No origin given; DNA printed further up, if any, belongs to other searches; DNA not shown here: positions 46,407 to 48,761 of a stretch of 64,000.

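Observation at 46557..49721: Candidate cytoplasmic-filament (CfpA-like) locus: 79-kDa charged coiled-coil protein, terminator, histone-H1-like-linker protein, ppdK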

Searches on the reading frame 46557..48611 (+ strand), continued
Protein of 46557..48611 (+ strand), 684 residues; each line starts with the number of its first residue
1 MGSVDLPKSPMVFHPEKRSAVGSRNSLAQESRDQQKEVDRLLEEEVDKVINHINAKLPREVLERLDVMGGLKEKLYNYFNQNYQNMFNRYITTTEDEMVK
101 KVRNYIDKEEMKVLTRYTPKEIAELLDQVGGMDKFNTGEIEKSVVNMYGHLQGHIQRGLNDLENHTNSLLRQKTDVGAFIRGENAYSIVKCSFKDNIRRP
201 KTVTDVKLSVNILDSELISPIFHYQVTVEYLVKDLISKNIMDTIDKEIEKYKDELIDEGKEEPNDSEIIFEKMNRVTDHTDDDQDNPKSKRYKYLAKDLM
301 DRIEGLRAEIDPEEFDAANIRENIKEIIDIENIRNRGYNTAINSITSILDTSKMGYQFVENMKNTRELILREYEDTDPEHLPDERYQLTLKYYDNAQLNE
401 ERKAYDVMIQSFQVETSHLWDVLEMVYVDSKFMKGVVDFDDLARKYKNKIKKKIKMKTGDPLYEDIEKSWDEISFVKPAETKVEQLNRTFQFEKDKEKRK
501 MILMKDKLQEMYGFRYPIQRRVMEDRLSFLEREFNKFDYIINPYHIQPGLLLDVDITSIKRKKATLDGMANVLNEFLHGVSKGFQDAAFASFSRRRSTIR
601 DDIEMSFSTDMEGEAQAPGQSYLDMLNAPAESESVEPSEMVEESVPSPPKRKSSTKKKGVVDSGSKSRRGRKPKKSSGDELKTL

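Call 70: search_protein_representatives(protein=window:46557-48608:+)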
Query: 684 residues. Proteins with E-value up to 0.001 (for the whole library): 235; up to 1e-10: 192; up to 1e-30: 117. The best 150 are listed.
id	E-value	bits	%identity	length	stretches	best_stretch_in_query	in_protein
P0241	2.3e-263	892.2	64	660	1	5-660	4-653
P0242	1.3e-226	770.8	80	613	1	68-500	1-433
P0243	8.0e-214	728.5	52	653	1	30-647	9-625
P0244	8.4e-179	612.9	48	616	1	5-604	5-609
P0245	8.1e-172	589.8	53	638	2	167-608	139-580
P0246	1.1e-166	572.9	47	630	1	11-599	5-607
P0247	2.3e-165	568.5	55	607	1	113-609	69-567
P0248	1.1e-161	556.3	44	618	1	5-601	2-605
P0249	2.0e-158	545.6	46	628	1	9-609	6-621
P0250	5.9e-158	544.0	46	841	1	8-604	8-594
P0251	5.8e-157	540.7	52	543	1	137-611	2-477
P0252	2.9e-156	538.4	45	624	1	12-595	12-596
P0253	7.2e-156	537.1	44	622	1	5-610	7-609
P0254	7.8e-153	527.1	45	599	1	13-584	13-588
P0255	4.1e-149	514.8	77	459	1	1-302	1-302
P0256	1.9e-148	512.6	41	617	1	8-613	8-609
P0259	1.8e-138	479.6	42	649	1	26-589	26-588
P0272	3.3e-106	373.0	34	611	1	9-595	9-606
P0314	2.4e-58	215.0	33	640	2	171-579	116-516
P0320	1.2e-54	202.8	31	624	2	177-676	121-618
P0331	6.7e-47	177.1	30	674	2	173-578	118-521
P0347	2.0e-36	142.5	26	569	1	148-587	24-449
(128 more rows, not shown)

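Call 72: list_cluster_members(proteins=[P0241, P0243, P0244, P0248, P0250, P0256, P0272, P0320, P0331, P0347])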
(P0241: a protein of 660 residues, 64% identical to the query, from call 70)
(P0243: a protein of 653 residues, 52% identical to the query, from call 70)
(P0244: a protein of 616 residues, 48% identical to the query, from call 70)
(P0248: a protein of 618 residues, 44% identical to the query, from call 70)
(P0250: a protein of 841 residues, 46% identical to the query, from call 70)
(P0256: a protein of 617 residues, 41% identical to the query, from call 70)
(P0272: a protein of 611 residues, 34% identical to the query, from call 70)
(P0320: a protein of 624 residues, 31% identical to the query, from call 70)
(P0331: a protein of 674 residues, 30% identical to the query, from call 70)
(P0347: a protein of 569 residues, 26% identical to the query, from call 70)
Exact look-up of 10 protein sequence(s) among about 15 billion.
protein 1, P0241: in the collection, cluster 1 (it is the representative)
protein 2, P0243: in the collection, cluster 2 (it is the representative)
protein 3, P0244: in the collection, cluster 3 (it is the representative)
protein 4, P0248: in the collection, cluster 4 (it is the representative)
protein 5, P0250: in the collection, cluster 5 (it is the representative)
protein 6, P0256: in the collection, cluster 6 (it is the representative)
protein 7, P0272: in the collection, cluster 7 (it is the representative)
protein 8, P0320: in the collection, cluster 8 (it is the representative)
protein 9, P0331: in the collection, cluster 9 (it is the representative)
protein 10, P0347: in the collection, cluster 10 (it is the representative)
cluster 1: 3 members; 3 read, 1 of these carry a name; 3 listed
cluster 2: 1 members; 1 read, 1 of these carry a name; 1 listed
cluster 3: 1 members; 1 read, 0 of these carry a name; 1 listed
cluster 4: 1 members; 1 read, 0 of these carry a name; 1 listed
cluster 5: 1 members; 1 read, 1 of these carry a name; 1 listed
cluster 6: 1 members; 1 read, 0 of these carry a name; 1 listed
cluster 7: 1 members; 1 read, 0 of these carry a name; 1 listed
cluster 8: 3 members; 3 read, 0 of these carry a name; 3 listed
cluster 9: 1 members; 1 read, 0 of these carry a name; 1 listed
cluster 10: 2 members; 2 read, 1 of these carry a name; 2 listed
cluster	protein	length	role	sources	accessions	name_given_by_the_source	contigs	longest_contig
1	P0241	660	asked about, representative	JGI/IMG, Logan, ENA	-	-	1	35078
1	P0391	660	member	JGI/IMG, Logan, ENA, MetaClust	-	\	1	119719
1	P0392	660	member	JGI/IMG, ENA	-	-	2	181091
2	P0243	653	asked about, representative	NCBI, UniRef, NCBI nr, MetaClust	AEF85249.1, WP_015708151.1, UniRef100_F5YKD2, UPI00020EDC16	cytoplasmic filament protein A [Treponema primitia ZAS-2] | Cytoplasmic filament protein A n=1 Tax=Treponema primitia (strain ATCC BAA-887 / DSM ... | cytoplasmic filament protein CfpA [Treponema primitia]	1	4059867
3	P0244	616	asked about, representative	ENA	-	-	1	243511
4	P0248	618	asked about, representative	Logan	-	-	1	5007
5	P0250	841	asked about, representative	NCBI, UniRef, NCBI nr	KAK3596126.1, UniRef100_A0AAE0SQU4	hypothetical protein CHS0354_027396 [Potamilus streckersoni] | Uncharacterized protein n=1 Tax=Potamilus streckersoni TaxID=2493646 ...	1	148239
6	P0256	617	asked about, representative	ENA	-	-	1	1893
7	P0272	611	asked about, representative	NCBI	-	-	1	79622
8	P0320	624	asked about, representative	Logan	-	-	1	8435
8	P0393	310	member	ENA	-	-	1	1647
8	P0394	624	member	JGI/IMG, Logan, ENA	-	-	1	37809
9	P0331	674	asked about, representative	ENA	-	-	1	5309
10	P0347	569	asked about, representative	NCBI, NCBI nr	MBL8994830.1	MAG: hypothetical protein JNM63_15900, partial [Spirochaetia bacterium] | hypothetical protein [Spirochaetia bacterium]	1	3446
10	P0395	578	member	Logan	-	-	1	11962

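Call 76: find_encoding_contigs(protein=P0250, flank=5000, max_places=2)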
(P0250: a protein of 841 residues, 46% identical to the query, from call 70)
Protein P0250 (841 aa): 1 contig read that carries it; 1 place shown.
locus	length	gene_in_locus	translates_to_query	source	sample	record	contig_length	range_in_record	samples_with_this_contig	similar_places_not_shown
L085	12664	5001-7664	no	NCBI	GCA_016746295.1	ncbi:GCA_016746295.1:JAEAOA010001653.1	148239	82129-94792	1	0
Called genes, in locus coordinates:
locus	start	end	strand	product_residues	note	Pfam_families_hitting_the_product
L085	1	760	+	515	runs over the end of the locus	PF00309:Sigma54_AID, PF04963:Sigma54_CBD, PF04552:Sigma54_DBD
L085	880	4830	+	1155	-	PF01551:Peptidase_M23, PF07517:SecA_DEAD, PF01043:SecA_PP_bind, PF21090:P-loop_SecA, PF07516:SecA_SW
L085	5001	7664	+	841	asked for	PF27473:CfpA_C, PF27497:TP_0747_N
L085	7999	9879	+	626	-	PF00391:PEP-utilizers, PF02896:PEP-utilizers_C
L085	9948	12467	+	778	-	PF02896:PEP-utilizers_C, PF27473:CfpA_C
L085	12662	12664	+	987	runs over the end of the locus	-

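Call 81: find_encoding_contigs(protein=P0243, flank=7000, max_places=1)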
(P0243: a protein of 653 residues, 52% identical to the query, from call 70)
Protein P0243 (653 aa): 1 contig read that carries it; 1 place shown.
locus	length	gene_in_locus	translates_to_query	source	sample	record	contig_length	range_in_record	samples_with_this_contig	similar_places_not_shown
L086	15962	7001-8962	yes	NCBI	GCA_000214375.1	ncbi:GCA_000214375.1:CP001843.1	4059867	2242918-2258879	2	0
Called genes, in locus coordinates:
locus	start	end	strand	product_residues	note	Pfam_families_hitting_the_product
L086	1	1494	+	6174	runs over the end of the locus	PF12245:Big_3_2 (faint), PF13750:Big_3_3 (faint), PF19077:Big_13 (faint), PF22352:K319L-like_PKD (faint), PF15418:DUF4625 (faint)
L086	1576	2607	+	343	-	-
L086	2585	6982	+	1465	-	PF19077:Big_13 (faint), PF13750:Big_3_3 (faint), PF17957:Big_7 (faint)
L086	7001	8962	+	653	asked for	PF27473:CfpA_C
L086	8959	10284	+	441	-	PF01547:SBP_bac_1, PF13416:SBP_bac_8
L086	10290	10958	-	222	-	PF19845:DUF6320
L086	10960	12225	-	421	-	PF16911:PapA_C (weak)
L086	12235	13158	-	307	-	PF10340:Say1_Mug180 (weak), PF00135:COesterase (faint), PF20434:BD-FAE, PF07859:Abhydrolase_3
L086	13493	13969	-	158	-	PF02643:DUF192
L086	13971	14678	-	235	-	-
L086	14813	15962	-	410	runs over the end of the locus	PF00027:cNMP_binding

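Call 82: find_encoding_contigs(protein=P0272, flank=7000, max_places=1)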
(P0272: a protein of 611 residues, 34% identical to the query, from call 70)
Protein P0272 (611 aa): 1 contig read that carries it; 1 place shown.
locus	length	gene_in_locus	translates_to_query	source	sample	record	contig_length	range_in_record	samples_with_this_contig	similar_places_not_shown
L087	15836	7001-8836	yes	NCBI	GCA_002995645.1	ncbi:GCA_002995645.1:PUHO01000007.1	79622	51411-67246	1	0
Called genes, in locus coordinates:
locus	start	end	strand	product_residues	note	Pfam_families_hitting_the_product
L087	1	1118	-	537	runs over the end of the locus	PF00342:PGI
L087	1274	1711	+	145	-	PF02674:Colicin_V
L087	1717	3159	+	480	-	-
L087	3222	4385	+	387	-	PF16548:FlgT_N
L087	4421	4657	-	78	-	PF01206:TusA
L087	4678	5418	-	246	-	PF00899:ThiF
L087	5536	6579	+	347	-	PF03739:LptF_LptG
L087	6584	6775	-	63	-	-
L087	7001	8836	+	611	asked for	PF27473:CfpA_C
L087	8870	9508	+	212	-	-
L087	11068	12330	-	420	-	-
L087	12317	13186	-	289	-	PF07963:N_methyl (faint)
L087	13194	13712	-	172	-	PF07963:N_methyl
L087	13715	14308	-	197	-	-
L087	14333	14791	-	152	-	PF08334:T2SSG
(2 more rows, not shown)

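Call 83: find_encoding_contigs(protein=P0320, flank=7000, max_places=2)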
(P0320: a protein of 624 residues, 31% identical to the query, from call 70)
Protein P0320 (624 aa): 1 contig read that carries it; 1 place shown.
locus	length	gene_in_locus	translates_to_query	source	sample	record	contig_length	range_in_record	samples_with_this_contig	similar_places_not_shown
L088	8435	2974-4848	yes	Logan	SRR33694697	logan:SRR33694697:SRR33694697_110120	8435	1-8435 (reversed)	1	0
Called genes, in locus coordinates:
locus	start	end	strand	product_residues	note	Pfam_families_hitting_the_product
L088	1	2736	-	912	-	?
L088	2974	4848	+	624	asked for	PF27473:CfpA_C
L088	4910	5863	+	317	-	PF27497:TP_0747_N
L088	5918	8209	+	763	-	PF02896:PEP-utilizers_C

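Call 84: find_encoding_contigs(protein=P0244, flank=7000, max_places=1)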
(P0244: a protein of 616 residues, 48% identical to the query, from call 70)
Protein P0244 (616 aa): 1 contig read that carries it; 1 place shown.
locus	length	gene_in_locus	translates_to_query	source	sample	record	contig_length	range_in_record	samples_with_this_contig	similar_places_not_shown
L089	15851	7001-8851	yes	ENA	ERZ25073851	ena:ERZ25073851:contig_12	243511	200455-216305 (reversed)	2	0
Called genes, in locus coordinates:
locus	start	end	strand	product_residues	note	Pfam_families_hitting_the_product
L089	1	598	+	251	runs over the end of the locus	-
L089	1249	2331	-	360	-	PF01479:S4, PF00849:PseudoU_synth_2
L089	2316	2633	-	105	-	PF01479:S4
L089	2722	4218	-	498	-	PF10150:RNase_E_G, PF20833:RNase_E_G_Thio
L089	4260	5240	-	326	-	PF00535:Glycos_transf_2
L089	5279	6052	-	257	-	PF00106:adh_short, PF13561:adh_short_C2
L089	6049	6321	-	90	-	PF00578:AhpC-TSA, PF08534:Redoxin (weak)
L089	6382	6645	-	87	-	PF08534:Redoxin (weak), PF00578:AhpC-TSA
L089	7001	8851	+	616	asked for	PF27473:CfpA_C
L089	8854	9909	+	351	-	PF27497:TP_0747_N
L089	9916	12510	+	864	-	PF00391:PEP-utilizers, PF02896:PEP-utilizers_C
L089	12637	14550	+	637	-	PF27473:CfpA_C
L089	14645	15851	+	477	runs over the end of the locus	PF12693:GspL_C (faint)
